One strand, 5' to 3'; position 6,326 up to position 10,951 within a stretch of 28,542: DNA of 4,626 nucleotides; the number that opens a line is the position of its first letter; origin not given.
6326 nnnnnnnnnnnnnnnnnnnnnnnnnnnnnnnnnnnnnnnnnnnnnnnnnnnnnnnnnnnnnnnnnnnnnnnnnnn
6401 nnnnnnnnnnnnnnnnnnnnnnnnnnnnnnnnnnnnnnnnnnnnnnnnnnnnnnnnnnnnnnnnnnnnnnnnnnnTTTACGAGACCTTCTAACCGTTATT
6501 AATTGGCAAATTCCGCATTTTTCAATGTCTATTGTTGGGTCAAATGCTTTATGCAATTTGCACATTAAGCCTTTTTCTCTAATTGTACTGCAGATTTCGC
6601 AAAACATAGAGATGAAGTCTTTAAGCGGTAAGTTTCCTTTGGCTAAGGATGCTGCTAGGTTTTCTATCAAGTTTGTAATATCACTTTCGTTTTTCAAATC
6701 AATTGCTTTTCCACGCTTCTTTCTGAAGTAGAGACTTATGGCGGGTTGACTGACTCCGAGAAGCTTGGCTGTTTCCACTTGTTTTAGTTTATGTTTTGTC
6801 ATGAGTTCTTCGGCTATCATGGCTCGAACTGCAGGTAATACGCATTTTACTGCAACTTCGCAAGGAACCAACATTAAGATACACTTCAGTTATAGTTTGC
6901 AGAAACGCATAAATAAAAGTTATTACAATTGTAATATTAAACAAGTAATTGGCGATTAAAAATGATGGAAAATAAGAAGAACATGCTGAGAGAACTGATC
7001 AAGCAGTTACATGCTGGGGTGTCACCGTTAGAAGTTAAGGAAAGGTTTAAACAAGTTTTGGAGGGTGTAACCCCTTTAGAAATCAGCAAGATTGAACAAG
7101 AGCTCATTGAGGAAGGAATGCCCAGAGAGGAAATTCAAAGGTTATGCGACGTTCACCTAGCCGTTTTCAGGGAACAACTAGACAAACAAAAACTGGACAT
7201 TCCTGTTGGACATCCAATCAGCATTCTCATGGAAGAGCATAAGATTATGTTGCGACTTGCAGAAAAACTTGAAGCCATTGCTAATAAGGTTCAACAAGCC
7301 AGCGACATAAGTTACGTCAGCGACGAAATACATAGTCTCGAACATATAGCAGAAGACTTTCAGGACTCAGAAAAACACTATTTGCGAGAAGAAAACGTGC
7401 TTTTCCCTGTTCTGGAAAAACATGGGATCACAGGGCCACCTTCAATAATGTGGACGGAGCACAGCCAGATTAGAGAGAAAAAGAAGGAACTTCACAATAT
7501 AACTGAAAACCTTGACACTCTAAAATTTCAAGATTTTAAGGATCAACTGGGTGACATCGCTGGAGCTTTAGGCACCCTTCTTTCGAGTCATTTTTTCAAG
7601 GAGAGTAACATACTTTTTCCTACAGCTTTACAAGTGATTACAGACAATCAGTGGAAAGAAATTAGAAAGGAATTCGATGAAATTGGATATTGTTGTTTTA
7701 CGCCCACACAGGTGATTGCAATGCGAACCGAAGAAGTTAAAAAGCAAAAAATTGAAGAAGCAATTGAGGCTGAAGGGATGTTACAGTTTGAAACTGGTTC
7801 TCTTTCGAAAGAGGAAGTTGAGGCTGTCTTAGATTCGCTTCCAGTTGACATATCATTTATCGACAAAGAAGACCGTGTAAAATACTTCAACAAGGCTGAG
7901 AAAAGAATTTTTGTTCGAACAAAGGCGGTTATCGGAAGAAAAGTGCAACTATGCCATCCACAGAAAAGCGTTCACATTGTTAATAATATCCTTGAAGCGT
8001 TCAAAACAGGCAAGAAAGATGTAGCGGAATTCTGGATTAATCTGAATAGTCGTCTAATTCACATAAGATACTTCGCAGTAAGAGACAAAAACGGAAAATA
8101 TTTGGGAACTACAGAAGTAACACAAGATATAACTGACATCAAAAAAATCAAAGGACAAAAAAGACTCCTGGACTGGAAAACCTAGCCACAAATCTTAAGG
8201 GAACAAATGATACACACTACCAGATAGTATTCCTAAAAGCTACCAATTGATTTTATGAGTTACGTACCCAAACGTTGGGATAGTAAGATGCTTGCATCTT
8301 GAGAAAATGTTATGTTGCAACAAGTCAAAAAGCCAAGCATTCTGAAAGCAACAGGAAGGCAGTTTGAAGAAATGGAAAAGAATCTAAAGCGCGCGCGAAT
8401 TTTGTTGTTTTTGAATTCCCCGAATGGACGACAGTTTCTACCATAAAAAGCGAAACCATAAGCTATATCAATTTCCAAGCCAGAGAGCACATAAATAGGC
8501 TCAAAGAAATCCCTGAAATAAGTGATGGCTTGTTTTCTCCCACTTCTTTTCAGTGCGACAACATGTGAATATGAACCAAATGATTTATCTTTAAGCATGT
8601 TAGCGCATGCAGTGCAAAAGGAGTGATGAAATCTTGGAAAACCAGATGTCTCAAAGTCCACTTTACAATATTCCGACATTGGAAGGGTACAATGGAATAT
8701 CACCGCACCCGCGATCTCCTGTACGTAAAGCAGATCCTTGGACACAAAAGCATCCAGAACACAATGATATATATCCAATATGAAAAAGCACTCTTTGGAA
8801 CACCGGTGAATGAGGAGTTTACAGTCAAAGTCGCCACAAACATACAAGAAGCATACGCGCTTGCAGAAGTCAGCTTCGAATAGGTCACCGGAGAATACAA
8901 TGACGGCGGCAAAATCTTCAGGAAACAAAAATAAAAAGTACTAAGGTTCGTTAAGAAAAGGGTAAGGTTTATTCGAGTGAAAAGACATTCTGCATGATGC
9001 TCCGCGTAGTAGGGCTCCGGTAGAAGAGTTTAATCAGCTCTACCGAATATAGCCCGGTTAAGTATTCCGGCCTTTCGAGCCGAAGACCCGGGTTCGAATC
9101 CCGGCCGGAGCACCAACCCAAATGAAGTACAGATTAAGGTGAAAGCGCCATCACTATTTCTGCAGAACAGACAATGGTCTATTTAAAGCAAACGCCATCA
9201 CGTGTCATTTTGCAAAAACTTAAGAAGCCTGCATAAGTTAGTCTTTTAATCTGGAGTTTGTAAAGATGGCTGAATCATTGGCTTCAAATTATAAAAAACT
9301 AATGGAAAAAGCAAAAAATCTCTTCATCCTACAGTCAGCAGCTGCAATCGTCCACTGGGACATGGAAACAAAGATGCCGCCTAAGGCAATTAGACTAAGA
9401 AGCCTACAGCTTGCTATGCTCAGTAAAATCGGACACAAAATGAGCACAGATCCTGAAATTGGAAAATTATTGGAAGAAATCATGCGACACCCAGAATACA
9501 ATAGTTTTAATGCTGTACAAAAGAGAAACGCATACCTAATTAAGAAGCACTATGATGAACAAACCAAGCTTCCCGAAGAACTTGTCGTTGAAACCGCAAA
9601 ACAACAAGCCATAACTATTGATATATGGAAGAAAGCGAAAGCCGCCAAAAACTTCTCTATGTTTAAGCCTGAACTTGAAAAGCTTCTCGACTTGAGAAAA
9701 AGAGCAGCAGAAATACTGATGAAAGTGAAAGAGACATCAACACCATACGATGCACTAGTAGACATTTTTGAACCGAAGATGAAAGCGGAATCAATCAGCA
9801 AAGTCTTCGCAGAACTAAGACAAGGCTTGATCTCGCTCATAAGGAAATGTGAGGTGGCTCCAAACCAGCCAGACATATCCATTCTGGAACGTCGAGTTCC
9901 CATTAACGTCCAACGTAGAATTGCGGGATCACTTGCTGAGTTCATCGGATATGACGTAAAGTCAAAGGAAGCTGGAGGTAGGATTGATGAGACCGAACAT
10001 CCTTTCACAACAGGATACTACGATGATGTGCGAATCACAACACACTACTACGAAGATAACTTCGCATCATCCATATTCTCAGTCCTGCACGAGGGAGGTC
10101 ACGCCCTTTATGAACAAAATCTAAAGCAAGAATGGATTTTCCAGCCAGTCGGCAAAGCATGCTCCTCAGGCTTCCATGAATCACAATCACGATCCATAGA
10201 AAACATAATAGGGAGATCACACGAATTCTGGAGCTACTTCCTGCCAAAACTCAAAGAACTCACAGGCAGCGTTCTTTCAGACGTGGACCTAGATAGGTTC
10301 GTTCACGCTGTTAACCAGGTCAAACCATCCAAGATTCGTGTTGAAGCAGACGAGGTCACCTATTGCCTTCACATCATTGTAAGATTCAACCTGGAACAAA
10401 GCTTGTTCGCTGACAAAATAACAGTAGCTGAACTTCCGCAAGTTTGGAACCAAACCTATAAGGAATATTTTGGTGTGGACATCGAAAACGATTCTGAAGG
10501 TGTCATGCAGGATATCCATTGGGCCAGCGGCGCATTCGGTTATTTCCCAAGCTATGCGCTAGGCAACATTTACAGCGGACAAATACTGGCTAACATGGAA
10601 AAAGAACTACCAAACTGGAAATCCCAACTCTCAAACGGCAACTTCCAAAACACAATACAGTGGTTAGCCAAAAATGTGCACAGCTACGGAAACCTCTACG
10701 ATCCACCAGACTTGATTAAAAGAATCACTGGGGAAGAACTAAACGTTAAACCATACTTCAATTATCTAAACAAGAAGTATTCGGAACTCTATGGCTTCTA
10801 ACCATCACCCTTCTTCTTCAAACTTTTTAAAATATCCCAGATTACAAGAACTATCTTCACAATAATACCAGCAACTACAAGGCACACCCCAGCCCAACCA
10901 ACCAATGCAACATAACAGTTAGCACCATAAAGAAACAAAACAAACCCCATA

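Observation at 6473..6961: Cys-rich COG2522-like regulator coupled to copA with a perfect 16-bp operator: possible unrecognised copper/redox sensor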

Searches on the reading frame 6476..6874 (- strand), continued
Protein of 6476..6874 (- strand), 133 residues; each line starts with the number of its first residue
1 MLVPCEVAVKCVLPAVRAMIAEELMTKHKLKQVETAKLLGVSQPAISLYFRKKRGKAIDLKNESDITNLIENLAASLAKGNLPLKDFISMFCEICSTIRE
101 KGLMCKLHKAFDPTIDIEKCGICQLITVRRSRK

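Call 64: search_protein_families(library=pfam, proteins=[L036:4674-4913:-], max_evalue=0.001)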
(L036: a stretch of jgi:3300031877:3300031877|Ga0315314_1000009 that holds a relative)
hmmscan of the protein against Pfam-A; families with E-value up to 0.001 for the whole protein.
L036:4674-4913:- (79 aa): 5 families
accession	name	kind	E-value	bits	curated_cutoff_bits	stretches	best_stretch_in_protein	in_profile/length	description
PF09723.15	Zn_ribbon_8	-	2e-05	25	34.4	1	28-56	8-40/41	Zinc ribbon domain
PF12773.13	DZR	-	9.7e-05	22.9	27.3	1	24-64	11-44/45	Double zinc ribbon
PF24458.1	DUF7573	-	0.00023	21.5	30.2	0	22-49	8-36/39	Domain of unknown function (DUF7573)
PF13240.11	Zn_Ribbon_1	-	0.00023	21.3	25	0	46-60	2-16/23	zinc-ribbon domain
PF08792.16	A2L_zn_ribbon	-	0.00057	19.9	22.9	1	27-51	5-29/33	A2L zinc ribbon domain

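Call 68: list_cluster_members(proteins=[P0143, P0185, P0201, P0226, P0249, P0130, P0134])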
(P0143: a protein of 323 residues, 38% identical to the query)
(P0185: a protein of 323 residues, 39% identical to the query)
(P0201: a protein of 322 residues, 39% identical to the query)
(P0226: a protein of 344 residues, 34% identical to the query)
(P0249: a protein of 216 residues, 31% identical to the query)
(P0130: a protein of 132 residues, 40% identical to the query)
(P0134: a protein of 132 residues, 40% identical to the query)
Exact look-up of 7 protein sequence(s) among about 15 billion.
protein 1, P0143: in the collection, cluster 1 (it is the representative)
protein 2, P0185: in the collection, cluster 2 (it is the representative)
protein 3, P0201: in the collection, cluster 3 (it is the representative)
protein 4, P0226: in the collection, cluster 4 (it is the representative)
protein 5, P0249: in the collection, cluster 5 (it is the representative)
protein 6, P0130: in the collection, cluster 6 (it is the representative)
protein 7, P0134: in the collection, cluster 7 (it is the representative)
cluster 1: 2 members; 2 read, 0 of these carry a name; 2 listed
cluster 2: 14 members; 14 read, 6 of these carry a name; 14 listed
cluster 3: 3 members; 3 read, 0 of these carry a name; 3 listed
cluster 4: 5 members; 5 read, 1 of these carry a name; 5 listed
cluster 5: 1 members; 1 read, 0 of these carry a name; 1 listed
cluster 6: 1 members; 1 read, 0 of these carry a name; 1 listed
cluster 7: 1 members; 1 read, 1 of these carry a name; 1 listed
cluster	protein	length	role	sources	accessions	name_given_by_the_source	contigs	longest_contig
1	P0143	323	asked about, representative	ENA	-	-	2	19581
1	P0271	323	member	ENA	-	-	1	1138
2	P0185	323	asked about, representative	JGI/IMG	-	predicted fused transcriptional regulator/phosphomethylpyrimidine kinase/predicted ...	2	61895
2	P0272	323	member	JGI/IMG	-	predicted fused transcriptional regulator/phosphomethylpyrimidine kinase/predicted ...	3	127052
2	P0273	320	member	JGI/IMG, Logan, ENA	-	predicted fused transcriptional regulator/phosphomethylpyrimidine kinase/predicted ...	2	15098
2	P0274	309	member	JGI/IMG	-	predicted fused transcriptional regulator/phosphomethylpyrimidine kinase/predicted ...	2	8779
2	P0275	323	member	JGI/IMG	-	predicted fused transcriptional regulator/phosphomethylpyrimidine kinase/predicted ...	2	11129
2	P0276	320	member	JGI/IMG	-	predicted fused transcriptional regulator/phosphomethylpyrimidine kinase/predicted ...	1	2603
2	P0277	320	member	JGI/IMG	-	-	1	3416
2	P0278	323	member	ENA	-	-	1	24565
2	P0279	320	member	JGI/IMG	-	-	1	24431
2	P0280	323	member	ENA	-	-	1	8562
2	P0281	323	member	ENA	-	-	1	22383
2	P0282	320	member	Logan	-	-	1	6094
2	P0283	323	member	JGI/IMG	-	-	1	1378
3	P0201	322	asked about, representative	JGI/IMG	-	-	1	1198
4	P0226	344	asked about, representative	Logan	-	-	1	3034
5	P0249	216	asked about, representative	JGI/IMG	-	-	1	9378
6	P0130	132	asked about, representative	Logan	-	-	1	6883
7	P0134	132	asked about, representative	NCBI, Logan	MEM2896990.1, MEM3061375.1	MAG: winged helix-turn-helix transcriptional regulator [Candidatus Bathyarchaeia archaeon]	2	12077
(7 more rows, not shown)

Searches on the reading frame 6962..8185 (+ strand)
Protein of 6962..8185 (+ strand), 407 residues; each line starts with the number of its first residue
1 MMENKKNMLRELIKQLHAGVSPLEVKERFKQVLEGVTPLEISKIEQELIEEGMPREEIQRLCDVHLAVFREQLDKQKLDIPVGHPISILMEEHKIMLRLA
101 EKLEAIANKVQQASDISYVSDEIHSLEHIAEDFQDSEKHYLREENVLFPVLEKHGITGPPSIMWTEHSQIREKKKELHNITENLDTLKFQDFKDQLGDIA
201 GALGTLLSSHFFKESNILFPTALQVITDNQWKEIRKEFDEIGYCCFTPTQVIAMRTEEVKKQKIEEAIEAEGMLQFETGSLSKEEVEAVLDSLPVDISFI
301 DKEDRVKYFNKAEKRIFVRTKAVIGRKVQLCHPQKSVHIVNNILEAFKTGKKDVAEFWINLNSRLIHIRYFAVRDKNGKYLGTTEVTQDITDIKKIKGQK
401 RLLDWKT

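Call 3: search_protein_families(library=pfam, proteins=[window:6962-8185:+], max_evalue=0.1)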
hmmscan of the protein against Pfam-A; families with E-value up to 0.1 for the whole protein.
window:6962-8185:+ (407 aa): 9 families
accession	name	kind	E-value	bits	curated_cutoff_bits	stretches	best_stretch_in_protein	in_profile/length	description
PF13596.12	PAS_10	-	1.6e-29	103.1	22.1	1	287-391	2-106/106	PAS domain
PF04282.18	DUF438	-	8.8e-27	93.3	25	1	9-74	1-66/67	Family of unknown function (DUF438)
PF01814.28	Hemerythrin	-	4e-20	73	25.3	1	84-222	1-127/127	Hemerythrin HHE cation binding domain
PF08448.16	PAS_4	-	5.4e-06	27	23.1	1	290-392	1-107/110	PAS fold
PF13426.13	PAS_9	-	7.9e-05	23.3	27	1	298-392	4-103/103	PAS domain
PF00989.32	PAS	-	0.032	14.7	22.6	0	284-379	1-102/113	PAS fold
PF02641.20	DUF190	-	0.05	14.3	23.4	0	257-313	24-81/97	Uncharacterized ACR, COG1993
PF21370.4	PAS_GdpP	-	0.061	14.2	27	0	283-339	3-57/90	Cyclic-di-AMP phosphodiesterase GdpP-like, PAS domain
PF12840.13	HTH_20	-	0.082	13.3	27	0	44-75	9-41/51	Helix-turn-helix domain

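Call 4: search_protein_families(library=ncbifam, proteins=[window:6962-8185:+], max_evalue=0.1)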
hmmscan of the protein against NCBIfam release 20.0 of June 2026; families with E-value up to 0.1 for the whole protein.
window:6962-8185:+ (407 aa): 10 families
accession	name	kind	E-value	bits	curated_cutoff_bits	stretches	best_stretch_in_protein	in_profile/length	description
NF046044.1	PnpS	equivalog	5.6e-08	32.2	400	1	275-397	46-167/390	two-component system histidine kinase PnpS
NF008221.0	PRK10992.1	equivalog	7.2e-08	32.2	254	1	128-223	118-217/220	iron-sulfur cluster repair protein YtfE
TIGR03652.1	FeS_repair_RIC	equivalog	1.7e-06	28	204.7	2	88-221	75-215/216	iron-sulfur cluster repair di-iron protein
TIGR00229.1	sensory_box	domain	1.6e-05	25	22.9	1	287-396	8-122/126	PAS domain S-box protein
NF041614.1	FeSrepair_DnrN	equivalog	3.1e-05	24.3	300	1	88-223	19-155/157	iron-sulfur cluster repair protein DnrN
NF048010.1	SfplDhtActHpsHDes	equivalog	0.0053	15.6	430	1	257-370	154-258/298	(2S)-3-sulfopropanediol dehydratase activating enzyme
NF041777.1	sens_FixL_Rhizob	equivalog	0.018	13.7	850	1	282-347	121-187/485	sensor protein FixL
TIGR02373.1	photo_yellow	equivalog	0.025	14.7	143.05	1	285-328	17-61/124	photoactive yellow protein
NF046020.1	HisKinCckABruc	equivalog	0.027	12.3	1000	1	270-360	72-164/868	cell cycle histidine kinase CckA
NF007298.0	PRK09776.1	equivalog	0.063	11.1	1135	1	327-396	475-546/1111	diguanylate cyclase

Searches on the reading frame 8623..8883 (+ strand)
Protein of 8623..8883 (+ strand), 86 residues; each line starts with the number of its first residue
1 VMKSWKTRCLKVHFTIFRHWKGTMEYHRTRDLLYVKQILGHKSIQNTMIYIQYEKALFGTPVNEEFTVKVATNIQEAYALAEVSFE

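Call 85: search_protein_families(library=pfam, proteins=[window:8623-8883:+], max_evalue=0.01)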
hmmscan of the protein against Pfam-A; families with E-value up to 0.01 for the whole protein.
window:8623-8883:+ (86 aa): 1 family
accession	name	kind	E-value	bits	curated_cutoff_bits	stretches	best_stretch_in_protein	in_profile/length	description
PF00589.27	Phage_integrase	-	0.00061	20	27.1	1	11-54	126-169/172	Phage integrase family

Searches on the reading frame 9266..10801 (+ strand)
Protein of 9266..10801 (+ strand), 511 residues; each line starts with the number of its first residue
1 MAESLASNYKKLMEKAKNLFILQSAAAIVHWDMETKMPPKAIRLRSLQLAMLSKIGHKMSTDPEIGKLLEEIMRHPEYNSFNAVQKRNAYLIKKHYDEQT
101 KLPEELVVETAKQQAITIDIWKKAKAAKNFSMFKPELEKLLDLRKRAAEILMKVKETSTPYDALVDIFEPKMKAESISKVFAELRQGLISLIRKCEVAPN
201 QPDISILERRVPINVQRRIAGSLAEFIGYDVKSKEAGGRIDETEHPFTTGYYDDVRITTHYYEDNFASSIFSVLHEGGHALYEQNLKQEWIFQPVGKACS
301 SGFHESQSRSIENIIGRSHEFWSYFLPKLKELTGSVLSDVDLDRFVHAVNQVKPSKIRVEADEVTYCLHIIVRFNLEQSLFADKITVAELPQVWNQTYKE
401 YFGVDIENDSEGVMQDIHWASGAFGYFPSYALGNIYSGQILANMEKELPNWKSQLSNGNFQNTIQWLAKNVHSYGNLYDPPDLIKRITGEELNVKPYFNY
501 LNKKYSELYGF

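Call 20: search_protein_families(library=pfam, proteins=[window:9266-10801:+], max_evalue=0.001)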
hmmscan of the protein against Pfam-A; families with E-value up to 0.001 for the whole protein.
window:9266-10801:+ (511 aa): 1 family
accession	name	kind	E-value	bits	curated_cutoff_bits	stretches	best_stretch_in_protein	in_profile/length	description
PF02074.21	Peptidase_M32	-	1.3e-181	605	25.1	1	12-505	2-489/489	Carboxypeptidase Taq (M32) metallopeptidase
